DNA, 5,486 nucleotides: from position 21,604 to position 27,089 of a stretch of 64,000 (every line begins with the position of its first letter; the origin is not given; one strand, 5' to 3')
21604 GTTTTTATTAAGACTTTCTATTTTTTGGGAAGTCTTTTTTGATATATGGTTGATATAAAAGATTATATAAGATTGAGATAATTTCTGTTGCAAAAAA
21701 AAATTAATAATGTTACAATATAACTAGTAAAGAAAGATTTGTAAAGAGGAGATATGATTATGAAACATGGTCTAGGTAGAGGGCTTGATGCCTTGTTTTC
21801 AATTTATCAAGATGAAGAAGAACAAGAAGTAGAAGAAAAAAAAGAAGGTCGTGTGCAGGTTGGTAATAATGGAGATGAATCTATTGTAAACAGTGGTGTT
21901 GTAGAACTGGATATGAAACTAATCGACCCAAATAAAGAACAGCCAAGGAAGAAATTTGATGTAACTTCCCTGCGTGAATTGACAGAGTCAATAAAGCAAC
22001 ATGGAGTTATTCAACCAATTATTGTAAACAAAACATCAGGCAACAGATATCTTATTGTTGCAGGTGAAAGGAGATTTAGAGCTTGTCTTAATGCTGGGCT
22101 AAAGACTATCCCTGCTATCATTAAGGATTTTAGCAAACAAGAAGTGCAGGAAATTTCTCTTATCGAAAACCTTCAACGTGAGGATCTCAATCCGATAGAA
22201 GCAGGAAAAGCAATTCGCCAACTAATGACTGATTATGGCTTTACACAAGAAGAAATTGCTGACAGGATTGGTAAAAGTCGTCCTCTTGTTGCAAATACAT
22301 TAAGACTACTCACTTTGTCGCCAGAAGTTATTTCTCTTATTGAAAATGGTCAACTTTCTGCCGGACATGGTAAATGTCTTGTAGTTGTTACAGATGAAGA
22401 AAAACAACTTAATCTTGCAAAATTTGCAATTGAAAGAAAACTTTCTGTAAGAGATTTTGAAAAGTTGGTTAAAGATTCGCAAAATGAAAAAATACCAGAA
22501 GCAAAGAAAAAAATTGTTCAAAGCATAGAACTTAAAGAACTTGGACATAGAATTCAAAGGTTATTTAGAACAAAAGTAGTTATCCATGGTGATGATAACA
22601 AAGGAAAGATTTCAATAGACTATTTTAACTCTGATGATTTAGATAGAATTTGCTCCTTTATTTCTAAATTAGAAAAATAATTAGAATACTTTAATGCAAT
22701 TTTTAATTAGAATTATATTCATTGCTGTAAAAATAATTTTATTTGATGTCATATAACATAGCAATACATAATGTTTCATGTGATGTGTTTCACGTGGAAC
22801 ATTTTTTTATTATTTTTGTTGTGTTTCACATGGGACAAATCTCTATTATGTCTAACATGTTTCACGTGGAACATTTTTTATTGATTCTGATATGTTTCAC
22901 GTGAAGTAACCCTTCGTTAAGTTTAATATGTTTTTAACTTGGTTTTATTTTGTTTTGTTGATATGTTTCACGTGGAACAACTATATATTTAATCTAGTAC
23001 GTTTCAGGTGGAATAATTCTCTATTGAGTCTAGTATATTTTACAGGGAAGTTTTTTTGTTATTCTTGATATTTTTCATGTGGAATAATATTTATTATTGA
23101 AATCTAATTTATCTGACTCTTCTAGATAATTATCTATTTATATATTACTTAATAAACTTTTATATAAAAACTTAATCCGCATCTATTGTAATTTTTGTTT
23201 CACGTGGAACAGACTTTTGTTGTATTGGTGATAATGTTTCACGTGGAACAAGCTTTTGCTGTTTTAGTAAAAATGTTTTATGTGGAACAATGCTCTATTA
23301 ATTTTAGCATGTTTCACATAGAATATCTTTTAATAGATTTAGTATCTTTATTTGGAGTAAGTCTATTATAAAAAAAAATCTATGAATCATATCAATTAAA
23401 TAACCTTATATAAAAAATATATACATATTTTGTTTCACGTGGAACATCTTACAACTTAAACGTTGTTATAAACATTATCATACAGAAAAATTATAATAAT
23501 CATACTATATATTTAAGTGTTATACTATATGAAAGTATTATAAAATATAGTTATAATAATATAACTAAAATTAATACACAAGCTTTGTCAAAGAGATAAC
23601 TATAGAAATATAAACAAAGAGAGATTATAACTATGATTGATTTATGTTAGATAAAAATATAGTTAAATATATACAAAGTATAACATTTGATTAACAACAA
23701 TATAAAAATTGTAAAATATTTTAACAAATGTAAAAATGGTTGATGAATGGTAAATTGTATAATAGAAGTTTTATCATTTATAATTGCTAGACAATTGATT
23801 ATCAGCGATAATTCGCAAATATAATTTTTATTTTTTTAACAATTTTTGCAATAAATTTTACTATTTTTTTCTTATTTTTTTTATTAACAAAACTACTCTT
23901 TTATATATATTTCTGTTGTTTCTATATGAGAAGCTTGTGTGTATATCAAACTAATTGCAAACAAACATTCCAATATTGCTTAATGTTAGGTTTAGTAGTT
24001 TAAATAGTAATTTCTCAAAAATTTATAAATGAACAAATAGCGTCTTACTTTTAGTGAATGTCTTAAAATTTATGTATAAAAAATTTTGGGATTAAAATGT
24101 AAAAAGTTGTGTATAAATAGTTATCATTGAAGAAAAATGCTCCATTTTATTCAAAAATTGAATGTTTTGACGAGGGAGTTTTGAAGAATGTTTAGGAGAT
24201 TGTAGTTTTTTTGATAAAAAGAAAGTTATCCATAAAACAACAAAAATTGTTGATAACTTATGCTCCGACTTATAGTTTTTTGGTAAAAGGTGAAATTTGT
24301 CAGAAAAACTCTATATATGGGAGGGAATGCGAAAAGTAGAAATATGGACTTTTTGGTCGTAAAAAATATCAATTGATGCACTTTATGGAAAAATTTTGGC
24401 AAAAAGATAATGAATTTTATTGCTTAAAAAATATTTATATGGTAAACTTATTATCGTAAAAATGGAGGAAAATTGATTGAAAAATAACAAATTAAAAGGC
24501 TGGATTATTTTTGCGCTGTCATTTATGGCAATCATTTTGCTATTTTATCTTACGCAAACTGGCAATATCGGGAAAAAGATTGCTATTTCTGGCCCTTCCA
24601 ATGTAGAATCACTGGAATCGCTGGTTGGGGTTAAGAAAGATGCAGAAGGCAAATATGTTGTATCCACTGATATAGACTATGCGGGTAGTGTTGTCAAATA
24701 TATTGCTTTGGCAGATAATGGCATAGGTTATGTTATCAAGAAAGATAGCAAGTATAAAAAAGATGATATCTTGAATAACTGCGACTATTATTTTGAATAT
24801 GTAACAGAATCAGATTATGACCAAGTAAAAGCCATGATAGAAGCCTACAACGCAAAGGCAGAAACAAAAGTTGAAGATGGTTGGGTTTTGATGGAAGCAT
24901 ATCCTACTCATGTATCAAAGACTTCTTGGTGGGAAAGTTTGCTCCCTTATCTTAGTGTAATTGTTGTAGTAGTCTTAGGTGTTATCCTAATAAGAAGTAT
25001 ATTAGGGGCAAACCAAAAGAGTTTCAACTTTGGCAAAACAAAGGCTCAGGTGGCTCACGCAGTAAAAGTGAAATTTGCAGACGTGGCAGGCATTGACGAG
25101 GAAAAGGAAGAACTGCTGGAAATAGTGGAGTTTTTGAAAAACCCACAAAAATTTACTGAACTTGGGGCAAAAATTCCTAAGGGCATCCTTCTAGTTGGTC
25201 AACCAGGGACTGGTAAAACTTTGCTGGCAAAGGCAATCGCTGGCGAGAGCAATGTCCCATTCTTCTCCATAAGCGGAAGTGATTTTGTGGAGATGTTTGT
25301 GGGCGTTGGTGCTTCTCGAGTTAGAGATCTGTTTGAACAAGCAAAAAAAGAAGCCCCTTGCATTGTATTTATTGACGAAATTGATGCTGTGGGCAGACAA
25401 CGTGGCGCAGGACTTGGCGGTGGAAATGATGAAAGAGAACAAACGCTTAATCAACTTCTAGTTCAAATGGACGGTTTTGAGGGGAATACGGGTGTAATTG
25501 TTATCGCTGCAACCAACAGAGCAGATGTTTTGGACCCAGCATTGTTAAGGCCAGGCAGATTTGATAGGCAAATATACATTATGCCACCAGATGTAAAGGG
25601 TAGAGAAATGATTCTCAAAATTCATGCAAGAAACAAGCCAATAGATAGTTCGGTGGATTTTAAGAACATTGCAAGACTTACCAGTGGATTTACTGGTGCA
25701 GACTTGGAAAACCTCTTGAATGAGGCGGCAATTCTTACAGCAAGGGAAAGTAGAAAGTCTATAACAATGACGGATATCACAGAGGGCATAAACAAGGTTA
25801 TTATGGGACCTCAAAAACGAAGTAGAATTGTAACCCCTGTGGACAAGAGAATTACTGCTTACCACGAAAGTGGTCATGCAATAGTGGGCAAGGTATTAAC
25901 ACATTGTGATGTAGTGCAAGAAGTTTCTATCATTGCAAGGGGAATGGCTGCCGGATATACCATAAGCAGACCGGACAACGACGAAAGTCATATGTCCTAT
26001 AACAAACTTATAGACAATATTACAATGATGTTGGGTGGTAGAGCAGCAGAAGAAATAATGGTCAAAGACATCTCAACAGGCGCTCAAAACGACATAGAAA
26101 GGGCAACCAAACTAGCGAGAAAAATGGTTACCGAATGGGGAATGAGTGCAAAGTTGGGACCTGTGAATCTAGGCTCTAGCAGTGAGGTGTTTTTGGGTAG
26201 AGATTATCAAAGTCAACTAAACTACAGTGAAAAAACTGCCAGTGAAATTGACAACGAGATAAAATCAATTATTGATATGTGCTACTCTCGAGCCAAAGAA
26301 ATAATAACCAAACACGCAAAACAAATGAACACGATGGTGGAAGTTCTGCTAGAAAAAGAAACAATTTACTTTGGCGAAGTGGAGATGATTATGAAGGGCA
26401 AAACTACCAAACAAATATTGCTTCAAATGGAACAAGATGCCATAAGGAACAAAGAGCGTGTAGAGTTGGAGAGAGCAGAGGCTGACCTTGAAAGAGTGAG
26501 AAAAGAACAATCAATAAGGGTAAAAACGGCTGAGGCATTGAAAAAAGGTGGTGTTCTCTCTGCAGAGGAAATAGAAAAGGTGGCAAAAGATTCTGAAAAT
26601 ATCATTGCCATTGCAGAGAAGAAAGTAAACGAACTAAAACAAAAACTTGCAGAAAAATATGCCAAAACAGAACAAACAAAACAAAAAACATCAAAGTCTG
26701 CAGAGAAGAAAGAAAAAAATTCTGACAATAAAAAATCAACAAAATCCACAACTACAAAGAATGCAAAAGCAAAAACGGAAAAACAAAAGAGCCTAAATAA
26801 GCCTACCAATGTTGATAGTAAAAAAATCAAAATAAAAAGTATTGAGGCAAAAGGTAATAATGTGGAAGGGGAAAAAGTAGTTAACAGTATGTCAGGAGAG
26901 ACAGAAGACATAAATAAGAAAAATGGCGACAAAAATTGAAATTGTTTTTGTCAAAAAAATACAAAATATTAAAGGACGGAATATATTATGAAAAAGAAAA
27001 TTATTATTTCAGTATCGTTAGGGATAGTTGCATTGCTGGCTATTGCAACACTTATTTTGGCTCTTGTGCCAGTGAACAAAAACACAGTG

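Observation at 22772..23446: Dense head-to-tail parS array immediately 3' of parB (a chromosomal 'super-centromere')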

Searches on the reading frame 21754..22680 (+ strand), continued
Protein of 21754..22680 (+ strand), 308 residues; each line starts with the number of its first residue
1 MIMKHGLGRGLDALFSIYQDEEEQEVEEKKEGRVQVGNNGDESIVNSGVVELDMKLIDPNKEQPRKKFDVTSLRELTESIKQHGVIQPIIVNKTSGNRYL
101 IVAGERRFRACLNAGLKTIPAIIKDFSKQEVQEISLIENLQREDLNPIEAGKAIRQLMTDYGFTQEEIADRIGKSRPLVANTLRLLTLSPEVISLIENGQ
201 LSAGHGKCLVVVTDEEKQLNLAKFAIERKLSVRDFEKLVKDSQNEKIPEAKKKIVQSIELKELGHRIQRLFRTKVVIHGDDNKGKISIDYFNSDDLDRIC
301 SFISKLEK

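Call 49: search_solved_structures(query=window:21754-22680:+, show_alignments=2, max_evalue=1e-20)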
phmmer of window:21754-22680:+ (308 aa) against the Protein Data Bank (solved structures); distinct sequences matched with E-value up to 1e-20: 10.
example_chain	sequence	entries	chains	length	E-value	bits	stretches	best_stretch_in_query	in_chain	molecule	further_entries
7bnk_A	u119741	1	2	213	5.1e-52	180.4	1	47-250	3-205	ParB family protein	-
1vz0_A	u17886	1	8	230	1.1e-51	179.4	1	46-238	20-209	Chromosome-partitioning protein Spo0J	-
7o0n_A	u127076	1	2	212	3.8e-51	177.6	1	47-250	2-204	ParB family protein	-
7bnr_A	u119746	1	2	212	3.9e-51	177.5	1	47-250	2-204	ParB family protein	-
6sdk_A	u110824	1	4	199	3.6e-49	171.1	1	51-241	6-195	Stage 0 sporulation protein J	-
4umk_A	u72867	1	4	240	7.2e-46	160.2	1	48-243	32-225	PROBABLE CHROMOSOME-PARTITIONING PROTEIN PARB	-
6t1f_A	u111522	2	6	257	4.7e-42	147.7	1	48-246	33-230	Chromosome-partitioning protein ParB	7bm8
7ng0_A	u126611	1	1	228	5.5e-42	147.5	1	52-255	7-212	Nucleoid occlusion protein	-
7nfu_A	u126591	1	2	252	1.8e-40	142.5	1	49-255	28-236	Nucleoid occlusion protein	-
7ol9_A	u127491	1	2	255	9.9e-38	133.5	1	47-255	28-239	Nucleoid occlusion protein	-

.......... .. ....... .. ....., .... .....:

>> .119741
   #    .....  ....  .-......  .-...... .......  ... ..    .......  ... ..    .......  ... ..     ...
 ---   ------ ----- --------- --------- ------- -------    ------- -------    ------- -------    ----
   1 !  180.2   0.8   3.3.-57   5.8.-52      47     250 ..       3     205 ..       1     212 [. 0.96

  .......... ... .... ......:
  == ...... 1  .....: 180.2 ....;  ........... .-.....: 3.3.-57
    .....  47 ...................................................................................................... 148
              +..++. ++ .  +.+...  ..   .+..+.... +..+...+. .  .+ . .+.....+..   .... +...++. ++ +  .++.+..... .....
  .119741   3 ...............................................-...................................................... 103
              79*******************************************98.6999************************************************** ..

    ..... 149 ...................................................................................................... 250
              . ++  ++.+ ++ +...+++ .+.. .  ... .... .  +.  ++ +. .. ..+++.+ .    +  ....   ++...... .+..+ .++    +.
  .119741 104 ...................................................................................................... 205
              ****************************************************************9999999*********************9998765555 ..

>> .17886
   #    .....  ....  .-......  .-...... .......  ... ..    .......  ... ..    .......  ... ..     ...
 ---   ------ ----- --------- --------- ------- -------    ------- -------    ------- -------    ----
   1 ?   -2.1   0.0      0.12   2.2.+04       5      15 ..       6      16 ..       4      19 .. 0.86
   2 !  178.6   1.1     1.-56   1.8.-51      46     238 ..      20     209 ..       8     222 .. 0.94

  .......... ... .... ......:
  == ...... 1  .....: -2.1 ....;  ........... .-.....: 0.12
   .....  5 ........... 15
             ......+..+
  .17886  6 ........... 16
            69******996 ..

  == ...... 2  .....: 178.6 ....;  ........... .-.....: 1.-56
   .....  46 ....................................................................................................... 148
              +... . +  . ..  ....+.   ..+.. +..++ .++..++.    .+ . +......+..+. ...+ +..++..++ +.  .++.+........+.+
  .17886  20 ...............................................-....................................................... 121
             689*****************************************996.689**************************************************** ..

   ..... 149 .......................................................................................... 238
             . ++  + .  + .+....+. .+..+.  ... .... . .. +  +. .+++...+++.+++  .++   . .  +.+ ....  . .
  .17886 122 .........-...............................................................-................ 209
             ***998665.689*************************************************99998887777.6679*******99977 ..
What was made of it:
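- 21754..22680 (+): parB (chromosomal ParB/Spo0J). It has the ParB_N domain with the GERRFRA CTP motif, an HTH and the C-terminal dimerisation domain. The likely true start is M3 at 21760, because homologues are 306 aa. Call 49: the best solved-structure hits are M. xanthus, T. thermophilus and B. subtilis ParB/Spo0J, ahead of Noc.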

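Call 56: search_protein_families(library=ncbifam, proteins=[window:21754-22680:+, L003:7468-7938:+], max_evalue=0.001)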
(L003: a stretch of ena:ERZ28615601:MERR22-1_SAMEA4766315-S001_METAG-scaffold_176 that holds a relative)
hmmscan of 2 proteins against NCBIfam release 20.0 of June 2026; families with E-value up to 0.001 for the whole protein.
window:21754-22680:+ (308 aa): 7 families
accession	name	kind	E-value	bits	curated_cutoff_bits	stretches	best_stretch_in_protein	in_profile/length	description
TIGR04285.1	nucleoid_noc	exception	5.7e-67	225.8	315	1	49-256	2-209/255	nucleoid occlusion protein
TIGR00180.1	parB_part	domain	5.7e-58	195.7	58.45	1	47-225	3-185/186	ParB/RepB/Spo0J family partition protein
TIGR03734.1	PRTRC_parB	hypoth_equivalog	2.8e-34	118.6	278.6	1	62-241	6-188/555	PRTRC system ParB family protein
NF010406.0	PRK13832.1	subfamily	1.3e-19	70.2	640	1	50-219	5-176/578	plasmid partitioning protein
TIGR03454.1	partition_RepB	equivalog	2.7e-17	63.1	201.5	1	47-193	62-209/325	plasmid partitioning protein RepB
NF010440.0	PRK13866.1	equivalog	3.8e-11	42.7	522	1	45-176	61-193/336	plasmid partitioning protein RepB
NF053625.1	SerKinSerKArch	equivalog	2.8e-10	39.8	380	1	51-132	13-96/244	ADP-dependent L-serine kinase SerK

L003:7468-7938:+ (156 aa): 0 families
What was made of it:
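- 21754..22680 (+): Call 56: TIGR00180 parB_part scores 195.7 against a cut-off of 58; the Noc model scores 225.8 against a cut-off of 315.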

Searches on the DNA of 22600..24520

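Call 65: search_rna_families(source=window, start=22600, end=24520, threshold=evalue, max_evalue=1)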
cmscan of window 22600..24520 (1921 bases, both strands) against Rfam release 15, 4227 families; matches with E-value up to 1: 4.
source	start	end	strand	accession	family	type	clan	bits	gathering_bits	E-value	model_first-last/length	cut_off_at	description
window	24213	24269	-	RF03353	MIR5291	Gene; miRNA;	-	22.1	54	0.88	1-65/65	no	MIR5291 microRNA precursor family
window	23200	23324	+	RF01927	MIR1222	Gene; miRNA;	-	21.4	90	0.18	1-134/134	no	MIR1222 microRNA precursor family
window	23268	23332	+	RF03590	mir-2009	Gene; miRNA;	-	20.1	90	0.39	1-83/83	no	mir-2009 microRNA precursor family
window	23267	23333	-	RF03590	mir-2009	Gene; miRNA;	-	19.6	90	0.54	1-83/83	no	mir-2009 microRNA precursor family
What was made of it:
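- Tried and rejected: At E of 1 or less over 22600-24520 only meaningless plant and animal miRNA models appeared (call 65).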

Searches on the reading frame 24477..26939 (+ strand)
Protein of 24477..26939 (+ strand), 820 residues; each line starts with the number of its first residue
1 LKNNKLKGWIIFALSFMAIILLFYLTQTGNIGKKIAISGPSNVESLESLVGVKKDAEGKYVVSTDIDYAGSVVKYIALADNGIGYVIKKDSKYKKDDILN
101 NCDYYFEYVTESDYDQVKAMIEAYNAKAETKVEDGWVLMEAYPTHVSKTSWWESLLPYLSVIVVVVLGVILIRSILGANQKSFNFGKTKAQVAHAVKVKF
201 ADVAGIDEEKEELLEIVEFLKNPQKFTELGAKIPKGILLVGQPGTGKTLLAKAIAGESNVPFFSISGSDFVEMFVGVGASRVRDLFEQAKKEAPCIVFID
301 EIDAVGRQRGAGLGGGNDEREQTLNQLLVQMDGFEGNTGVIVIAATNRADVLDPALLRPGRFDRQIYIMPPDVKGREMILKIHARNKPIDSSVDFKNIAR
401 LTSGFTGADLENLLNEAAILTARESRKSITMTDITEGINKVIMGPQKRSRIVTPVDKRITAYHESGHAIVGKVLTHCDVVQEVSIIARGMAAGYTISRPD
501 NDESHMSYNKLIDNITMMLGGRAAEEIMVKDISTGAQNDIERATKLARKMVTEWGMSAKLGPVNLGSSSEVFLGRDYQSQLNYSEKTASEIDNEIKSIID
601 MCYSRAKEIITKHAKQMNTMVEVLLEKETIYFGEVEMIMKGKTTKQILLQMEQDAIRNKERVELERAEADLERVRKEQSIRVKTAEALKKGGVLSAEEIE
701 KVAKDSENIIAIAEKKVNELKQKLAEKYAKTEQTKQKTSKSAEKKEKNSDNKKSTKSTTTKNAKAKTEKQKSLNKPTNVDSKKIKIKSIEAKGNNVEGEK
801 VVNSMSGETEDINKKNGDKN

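Call 8: search_protein_families(library=pfam, proteins=[window:24477-26939:+])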
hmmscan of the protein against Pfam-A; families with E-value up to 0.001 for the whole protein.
window:24477-26939:+ (820 aa): 5 families
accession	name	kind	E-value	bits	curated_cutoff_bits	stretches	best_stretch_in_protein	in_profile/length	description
PF01434.24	Peptidase_M41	-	1.1e-66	224.8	29.9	1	451-636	2-189/191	Peptidase family M41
PF00004.35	AAA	-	2.9e-47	160.8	21.2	1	237-368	1-129/131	ATPase family associated with various cellular activities (AAA)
PF17862.7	AAA_lid_3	-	5.3e-15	55.1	27.2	1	392-436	1-45/45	AAA+ lid domain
PF07728.20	AAA_5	-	1.3e-05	25.7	22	1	237-357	2-136/139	AAA domain (dynein-related subfamily)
PF13401.12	AAA_22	-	0.00032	21.5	27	0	237-258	8-29/130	AAA domain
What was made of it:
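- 24477..26939 (+): ftsH, the conserved downstream neighbour that bounds the centromere gap in the whole clade. Call 8: AAA and Peptidase_M41 domains.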
